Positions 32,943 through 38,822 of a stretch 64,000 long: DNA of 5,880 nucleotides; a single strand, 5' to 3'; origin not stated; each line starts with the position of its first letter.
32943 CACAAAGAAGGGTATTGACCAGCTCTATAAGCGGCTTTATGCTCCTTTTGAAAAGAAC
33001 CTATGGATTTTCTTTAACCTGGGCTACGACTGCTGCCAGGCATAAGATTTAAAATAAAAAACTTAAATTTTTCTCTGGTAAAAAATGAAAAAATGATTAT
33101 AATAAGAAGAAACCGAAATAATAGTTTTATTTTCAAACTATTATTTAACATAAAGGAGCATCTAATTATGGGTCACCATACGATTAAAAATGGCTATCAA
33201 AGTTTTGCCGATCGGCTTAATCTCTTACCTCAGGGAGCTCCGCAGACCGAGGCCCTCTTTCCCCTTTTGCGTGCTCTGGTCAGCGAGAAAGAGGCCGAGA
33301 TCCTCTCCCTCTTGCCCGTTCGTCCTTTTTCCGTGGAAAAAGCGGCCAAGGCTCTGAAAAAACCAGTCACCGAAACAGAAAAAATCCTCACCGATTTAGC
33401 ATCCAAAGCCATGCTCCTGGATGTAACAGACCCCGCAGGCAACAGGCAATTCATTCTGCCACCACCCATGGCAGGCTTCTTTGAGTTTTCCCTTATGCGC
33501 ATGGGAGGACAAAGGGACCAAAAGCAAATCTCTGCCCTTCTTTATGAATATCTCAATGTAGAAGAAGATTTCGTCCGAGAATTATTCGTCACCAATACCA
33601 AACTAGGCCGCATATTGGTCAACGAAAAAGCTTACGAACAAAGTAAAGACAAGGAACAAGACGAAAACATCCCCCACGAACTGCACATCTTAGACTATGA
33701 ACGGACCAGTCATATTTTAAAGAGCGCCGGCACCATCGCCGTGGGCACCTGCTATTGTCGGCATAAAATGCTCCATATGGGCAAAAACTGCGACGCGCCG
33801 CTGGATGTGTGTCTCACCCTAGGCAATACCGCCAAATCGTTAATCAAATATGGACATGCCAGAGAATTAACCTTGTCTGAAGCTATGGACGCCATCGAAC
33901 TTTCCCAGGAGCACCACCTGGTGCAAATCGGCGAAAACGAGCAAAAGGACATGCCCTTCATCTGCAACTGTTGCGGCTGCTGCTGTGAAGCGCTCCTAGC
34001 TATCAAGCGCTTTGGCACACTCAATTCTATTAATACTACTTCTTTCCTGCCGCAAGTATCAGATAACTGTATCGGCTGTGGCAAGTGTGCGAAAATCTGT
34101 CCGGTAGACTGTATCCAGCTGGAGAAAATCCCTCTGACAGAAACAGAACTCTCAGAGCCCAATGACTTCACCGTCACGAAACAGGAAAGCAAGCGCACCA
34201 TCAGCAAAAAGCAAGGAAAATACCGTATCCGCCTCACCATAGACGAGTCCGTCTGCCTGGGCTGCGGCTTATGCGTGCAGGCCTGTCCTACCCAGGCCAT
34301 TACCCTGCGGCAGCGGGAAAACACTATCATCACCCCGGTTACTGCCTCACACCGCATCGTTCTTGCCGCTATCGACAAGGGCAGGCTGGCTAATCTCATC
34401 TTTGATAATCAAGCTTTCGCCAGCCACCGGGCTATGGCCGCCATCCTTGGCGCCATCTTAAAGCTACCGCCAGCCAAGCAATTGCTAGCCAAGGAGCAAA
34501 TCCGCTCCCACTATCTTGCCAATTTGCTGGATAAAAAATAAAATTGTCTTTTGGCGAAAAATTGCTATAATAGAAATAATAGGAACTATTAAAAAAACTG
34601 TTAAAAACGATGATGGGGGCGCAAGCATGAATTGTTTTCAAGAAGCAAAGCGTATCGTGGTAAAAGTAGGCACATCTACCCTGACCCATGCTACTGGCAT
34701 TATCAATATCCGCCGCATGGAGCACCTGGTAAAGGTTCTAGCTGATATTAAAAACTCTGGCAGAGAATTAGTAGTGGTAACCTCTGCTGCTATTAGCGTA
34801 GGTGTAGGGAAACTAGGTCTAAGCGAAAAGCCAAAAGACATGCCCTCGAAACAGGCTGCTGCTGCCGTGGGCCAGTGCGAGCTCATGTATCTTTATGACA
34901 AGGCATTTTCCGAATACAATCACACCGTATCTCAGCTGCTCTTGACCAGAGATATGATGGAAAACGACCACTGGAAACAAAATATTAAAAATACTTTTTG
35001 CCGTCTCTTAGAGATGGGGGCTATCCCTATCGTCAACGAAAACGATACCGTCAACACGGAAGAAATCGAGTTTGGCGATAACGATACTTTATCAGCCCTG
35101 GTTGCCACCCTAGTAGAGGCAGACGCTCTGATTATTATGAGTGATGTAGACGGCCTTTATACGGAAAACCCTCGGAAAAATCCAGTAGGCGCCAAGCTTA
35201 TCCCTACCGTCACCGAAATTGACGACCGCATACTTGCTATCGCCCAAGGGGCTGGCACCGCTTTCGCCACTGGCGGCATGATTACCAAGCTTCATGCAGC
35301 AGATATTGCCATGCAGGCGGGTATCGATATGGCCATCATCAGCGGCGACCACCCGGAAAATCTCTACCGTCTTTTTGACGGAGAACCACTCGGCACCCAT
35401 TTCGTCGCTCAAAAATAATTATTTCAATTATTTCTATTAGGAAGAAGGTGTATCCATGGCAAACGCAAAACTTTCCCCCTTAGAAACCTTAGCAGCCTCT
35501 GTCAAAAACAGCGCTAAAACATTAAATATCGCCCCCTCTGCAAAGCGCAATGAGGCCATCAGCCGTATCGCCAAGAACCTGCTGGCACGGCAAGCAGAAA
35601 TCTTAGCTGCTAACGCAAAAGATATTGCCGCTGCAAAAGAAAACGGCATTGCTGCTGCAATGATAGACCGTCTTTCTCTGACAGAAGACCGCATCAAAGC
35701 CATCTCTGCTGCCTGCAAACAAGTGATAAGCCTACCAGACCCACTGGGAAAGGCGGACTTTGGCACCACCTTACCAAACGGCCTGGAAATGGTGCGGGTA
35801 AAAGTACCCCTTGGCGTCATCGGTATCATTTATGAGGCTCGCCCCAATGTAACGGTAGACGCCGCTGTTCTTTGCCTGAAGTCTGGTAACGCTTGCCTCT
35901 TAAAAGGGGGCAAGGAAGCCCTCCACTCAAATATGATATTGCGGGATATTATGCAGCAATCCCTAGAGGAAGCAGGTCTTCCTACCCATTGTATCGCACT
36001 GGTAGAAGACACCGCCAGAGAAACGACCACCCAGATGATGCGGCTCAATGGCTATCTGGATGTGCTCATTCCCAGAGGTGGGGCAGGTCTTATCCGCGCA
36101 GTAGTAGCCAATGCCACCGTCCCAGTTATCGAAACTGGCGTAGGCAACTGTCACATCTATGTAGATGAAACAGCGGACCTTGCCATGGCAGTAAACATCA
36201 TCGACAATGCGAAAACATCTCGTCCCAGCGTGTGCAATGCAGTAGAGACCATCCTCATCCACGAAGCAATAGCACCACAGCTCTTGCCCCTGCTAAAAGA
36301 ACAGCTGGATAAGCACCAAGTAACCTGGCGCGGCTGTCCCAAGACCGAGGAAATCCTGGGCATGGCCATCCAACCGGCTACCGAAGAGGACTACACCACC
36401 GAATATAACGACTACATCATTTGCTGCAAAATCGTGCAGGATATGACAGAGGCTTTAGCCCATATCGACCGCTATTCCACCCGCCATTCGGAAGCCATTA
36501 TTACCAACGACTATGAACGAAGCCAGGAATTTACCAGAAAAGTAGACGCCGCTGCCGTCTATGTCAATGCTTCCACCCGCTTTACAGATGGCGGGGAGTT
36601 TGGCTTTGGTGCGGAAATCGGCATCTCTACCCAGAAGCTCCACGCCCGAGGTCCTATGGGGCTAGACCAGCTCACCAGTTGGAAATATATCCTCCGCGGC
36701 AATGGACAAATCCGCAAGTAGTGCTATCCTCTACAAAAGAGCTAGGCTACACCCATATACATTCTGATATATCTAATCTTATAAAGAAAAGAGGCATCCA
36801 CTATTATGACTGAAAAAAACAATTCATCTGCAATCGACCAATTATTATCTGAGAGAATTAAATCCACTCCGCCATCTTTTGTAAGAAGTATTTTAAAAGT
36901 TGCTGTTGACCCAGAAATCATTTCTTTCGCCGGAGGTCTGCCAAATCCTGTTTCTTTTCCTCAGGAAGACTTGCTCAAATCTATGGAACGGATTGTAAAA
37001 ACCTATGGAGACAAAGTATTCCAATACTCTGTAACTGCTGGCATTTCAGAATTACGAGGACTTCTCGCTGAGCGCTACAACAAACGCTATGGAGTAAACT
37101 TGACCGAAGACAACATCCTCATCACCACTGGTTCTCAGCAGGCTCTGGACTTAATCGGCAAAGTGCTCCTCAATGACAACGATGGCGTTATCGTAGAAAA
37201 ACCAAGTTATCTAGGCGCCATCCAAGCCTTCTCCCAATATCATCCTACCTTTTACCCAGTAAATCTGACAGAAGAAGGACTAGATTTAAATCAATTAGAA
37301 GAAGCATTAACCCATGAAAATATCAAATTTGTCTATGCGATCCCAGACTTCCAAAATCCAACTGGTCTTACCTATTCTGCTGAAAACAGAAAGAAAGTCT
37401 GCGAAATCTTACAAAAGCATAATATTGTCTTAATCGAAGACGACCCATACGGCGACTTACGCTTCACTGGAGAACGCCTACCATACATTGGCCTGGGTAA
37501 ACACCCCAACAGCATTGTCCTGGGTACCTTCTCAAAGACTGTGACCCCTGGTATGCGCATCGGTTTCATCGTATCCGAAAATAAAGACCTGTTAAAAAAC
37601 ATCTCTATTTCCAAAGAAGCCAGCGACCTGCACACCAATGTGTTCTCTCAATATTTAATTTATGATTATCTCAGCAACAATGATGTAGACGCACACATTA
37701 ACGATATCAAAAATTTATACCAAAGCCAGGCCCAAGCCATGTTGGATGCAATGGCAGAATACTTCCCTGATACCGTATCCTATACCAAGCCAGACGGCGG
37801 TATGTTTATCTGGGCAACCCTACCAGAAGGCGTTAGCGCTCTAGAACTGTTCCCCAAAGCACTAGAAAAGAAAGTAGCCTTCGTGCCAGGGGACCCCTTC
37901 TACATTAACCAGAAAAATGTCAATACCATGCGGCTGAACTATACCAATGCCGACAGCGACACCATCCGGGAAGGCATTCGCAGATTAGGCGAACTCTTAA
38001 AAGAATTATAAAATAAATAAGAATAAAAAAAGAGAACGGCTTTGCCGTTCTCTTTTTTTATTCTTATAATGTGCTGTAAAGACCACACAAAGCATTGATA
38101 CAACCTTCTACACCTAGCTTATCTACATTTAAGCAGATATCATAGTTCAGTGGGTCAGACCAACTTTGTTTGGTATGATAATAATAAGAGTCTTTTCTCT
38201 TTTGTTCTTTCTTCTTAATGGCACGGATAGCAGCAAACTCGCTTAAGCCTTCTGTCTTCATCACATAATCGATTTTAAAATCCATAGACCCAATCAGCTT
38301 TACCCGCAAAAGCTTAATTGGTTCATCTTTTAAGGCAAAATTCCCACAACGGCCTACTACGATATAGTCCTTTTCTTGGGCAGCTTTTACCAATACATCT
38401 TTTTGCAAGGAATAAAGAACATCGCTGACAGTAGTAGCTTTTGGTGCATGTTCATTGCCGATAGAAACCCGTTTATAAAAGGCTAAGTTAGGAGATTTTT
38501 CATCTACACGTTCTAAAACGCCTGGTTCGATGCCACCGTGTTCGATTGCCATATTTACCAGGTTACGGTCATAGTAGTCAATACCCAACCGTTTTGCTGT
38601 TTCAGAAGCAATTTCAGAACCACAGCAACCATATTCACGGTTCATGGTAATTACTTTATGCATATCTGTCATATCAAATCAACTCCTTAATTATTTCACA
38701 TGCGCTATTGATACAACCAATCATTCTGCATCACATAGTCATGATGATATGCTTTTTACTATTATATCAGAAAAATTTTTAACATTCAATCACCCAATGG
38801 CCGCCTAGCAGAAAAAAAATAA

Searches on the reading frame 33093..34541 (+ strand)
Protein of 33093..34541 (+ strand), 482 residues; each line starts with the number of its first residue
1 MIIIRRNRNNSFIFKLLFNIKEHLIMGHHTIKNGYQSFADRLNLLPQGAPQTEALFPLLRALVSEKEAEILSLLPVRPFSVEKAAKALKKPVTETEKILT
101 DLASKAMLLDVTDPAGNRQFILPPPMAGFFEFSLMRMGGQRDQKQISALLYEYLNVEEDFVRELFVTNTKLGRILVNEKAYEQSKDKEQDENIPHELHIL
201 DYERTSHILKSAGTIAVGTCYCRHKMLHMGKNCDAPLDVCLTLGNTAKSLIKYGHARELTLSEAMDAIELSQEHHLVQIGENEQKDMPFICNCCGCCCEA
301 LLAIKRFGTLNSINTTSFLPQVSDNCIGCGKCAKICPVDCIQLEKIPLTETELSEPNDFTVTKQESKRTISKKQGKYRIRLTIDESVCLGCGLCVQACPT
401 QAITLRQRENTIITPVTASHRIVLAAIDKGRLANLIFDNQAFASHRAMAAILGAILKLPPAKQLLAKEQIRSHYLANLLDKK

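Call 63: search_protein_families(library=pfam, proteins=[window:33093-34541:+], max_evalue=1e-8)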
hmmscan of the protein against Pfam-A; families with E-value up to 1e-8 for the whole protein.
window:33093-34541:+ (482 aa): 4 families
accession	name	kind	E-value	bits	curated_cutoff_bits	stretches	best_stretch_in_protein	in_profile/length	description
PF00037.32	Fer4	-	9.9e-13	47.8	21.1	1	382-404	2-24/24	4Fe-4S binding domain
PF12838.12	Fer4_7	-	1.7e-11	44.8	27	1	325-402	1-52/52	4Fe-4S dicluster domain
PF12837.12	Fer4_6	-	8.8e-11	41.7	25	0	382-403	3-24/24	4Fe-4S binding domain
PF14697.11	Fer4_21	-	7.4e-10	39.2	35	0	383-406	3-29/59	4Fe-4S dicluster domain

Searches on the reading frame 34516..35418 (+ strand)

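Call 63: search_protein_families(library=pfam, proteins=[window:34516-35418:+], max_evalue=1e-8)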
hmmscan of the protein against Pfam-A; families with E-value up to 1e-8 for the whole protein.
window:34516-35418:+ (300 aa): 1 family
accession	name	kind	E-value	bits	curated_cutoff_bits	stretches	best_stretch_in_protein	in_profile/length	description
PF00696.33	AA_kinase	-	3.6e-46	158.2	24.9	1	45-276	1-234/234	Amino acid kinase family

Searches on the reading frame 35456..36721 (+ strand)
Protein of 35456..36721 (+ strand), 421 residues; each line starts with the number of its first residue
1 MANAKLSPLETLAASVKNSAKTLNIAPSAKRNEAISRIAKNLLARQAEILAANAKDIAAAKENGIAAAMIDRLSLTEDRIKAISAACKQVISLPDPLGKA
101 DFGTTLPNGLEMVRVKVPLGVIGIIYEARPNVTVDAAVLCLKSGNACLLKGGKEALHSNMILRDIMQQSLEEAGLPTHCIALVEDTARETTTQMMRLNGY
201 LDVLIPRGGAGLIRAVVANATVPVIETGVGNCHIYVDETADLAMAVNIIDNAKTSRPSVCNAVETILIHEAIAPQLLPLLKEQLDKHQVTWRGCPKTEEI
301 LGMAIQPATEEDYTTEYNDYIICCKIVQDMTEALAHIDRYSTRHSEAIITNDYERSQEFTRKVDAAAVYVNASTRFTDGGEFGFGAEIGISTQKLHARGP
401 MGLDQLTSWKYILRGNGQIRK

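Call 63: search_protein_families(library=pfam, proteins=[window:35456-36721:+], max_evalue=1e-8)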
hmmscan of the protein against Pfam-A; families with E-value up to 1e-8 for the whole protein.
window:35456-36721:+ (421 aa): 1 family
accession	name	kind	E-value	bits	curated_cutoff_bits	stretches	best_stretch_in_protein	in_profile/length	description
PF00171.27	Aldedh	-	1.2e-18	67.4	23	1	37-289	44-298/461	Aldehyde dehydrogenase family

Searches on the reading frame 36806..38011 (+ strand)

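Call 63: search_protein_families(library=pfam, proteins=[window:36806-38011:+], max_evalue=1e-8)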
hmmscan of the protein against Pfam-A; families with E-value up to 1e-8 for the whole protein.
window:36806-38011:+ (401 aa): 2 families
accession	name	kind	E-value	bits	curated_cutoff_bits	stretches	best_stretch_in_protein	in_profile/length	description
PF00155.27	Aminotran_1_2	-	1.8e-37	129.8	19.7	1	66-394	30-361/361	Aminotransferase class I and II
PF12897.13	Asp_aminotransf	-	5.8e-09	35.7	27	1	129-342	128-352/421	Aspartate amino-transferase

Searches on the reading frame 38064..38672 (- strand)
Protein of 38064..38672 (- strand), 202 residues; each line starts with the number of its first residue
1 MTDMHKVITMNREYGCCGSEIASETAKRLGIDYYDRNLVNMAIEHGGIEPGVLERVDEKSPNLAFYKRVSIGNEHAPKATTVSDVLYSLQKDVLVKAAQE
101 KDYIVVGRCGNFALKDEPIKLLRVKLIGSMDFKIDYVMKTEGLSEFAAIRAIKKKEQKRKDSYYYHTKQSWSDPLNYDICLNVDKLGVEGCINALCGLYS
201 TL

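Call 63: search_protein_families(library=pfam, proteins=[window:38064-38672:-], max_evalue=1e-8)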
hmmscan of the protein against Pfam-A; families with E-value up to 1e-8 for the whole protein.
window:38064-38672:- (202 aa): 1 family
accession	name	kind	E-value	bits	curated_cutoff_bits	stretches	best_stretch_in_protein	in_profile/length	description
PF13189.12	Cytidylate_kin2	-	1.4e-43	149.6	28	1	7-185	1-176/176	Cytidylate kinase-like family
